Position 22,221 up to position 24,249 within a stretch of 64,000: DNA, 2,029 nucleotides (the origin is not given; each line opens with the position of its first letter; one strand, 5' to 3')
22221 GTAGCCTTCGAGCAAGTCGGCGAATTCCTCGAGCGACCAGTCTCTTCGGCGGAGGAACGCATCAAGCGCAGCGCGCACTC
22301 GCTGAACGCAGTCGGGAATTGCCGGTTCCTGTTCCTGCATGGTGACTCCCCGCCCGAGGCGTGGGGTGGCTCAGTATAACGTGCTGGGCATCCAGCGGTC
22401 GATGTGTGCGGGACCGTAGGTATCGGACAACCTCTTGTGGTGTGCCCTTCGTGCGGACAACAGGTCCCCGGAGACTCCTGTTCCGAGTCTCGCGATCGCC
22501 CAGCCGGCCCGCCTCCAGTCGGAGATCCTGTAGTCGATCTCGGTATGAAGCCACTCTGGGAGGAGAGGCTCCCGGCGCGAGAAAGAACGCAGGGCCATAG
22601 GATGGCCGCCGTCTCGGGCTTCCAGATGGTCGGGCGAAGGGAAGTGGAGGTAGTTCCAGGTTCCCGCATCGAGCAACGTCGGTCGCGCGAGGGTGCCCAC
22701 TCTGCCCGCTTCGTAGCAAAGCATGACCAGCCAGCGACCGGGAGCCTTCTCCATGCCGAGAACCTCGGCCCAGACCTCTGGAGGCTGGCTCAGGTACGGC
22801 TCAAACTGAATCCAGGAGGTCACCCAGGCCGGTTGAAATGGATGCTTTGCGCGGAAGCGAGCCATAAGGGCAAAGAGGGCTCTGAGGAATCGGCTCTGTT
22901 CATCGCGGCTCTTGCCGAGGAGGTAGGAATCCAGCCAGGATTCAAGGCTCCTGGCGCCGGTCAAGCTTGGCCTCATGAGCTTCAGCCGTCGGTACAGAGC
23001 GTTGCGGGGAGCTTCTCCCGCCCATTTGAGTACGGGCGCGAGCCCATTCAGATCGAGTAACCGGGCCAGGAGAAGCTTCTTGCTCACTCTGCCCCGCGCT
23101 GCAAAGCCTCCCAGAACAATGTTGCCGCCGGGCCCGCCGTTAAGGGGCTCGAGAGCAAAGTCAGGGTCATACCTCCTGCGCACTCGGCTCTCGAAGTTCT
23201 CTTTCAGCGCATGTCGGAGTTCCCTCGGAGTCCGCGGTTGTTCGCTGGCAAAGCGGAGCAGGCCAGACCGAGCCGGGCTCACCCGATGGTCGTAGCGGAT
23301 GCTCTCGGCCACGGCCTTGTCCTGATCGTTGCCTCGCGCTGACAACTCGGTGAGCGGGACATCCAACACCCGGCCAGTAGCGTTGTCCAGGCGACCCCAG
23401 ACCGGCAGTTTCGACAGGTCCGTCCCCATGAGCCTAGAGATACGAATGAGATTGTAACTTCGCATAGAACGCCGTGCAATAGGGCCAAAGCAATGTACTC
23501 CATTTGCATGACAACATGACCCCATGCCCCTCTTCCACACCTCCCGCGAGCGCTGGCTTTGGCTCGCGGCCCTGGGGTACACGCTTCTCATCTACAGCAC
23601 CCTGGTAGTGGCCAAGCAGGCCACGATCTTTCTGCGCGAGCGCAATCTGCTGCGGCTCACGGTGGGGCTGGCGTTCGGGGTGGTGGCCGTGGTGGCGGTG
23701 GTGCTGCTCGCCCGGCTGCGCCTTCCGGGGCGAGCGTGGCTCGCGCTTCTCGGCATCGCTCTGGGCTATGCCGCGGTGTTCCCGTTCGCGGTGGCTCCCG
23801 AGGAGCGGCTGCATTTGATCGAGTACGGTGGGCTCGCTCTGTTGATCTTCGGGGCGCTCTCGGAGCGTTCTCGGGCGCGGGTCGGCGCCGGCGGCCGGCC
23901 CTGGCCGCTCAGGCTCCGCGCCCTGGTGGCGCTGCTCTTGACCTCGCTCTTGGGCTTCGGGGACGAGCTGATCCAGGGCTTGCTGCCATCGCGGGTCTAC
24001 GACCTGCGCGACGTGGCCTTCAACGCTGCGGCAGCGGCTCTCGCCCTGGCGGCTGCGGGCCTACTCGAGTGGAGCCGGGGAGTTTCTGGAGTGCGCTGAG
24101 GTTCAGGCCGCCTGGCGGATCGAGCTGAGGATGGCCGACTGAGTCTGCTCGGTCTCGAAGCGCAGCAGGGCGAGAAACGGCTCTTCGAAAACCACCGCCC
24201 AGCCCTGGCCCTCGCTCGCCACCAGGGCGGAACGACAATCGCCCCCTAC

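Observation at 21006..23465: Two-gene operon of large domain-less proteins (364 aa and 444 aa): candidate novel system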

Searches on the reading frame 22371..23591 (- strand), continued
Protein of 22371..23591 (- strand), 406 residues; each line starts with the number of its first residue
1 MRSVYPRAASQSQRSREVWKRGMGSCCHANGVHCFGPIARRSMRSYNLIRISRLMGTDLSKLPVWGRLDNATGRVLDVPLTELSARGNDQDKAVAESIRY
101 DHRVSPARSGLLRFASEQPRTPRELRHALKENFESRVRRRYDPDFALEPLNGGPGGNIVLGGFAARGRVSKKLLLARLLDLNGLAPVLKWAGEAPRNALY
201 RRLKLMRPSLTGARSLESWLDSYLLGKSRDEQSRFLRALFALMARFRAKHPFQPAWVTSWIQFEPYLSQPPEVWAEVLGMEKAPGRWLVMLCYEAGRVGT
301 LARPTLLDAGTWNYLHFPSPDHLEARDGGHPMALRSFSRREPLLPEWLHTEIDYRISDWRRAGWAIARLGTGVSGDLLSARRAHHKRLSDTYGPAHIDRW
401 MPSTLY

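Call 69: search_protein_families(library=pfam, alignment_id=A3, max_evalue=10)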
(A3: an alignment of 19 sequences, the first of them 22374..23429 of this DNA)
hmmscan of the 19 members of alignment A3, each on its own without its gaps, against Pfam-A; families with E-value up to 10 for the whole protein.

A. member 1, window:22374-23429:- (352 aa): 0 families

B. families by the number of members that match (of 19 scanned): 4 families
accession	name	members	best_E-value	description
PF21739.2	DUF6866_N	1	0.21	Family of unknown function (DUF6866) N-terminal domain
PF24916.1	HEAT_GCN1_fung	1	0.23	Fungal GCN1-like, HEAT repeats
PF13995.12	YebF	1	0.23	YebF-like protein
PF18159.6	S_4TM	1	0.44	SMODS-associating 4TM effector domain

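Call 90: search_dna_similar(query=window:22374-23429:-, collection=plasmids, mode=protein, max_evalue=0.001, max_rows=10)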
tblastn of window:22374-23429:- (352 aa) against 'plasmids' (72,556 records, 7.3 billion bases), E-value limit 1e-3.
No match.

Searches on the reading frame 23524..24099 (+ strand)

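Call 3: search_protein_families(library=pfam, proteins=[window:23524-24099:+], max_evalue=1)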
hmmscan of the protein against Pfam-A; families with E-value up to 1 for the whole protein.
window:23524-24099:+ (191 aa): 2 families
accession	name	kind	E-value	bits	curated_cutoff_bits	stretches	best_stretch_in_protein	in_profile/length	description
PF04892.17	VanZ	-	1.1e-06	29.7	30.1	1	96-178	60-122/126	VanZ like family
PF04418.17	DUF543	-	0.18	12.1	24.1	1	41-81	29-62/75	Domain of unknown function (DUF543)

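Call 5: search_protein_families(library=ncbifam, proteins=[window:23524-24099:+], max_evalue=1)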
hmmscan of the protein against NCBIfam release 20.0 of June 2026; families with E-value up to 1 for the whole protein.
window:23524-24099:+ (191 aa): 1 family
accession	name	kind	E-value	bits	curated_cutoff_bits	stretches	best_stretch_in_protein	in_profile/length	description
NF037970.1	vanZ_1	subfamily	3.8e-05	24.3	20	1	95-167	44-105/109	VanZ family protein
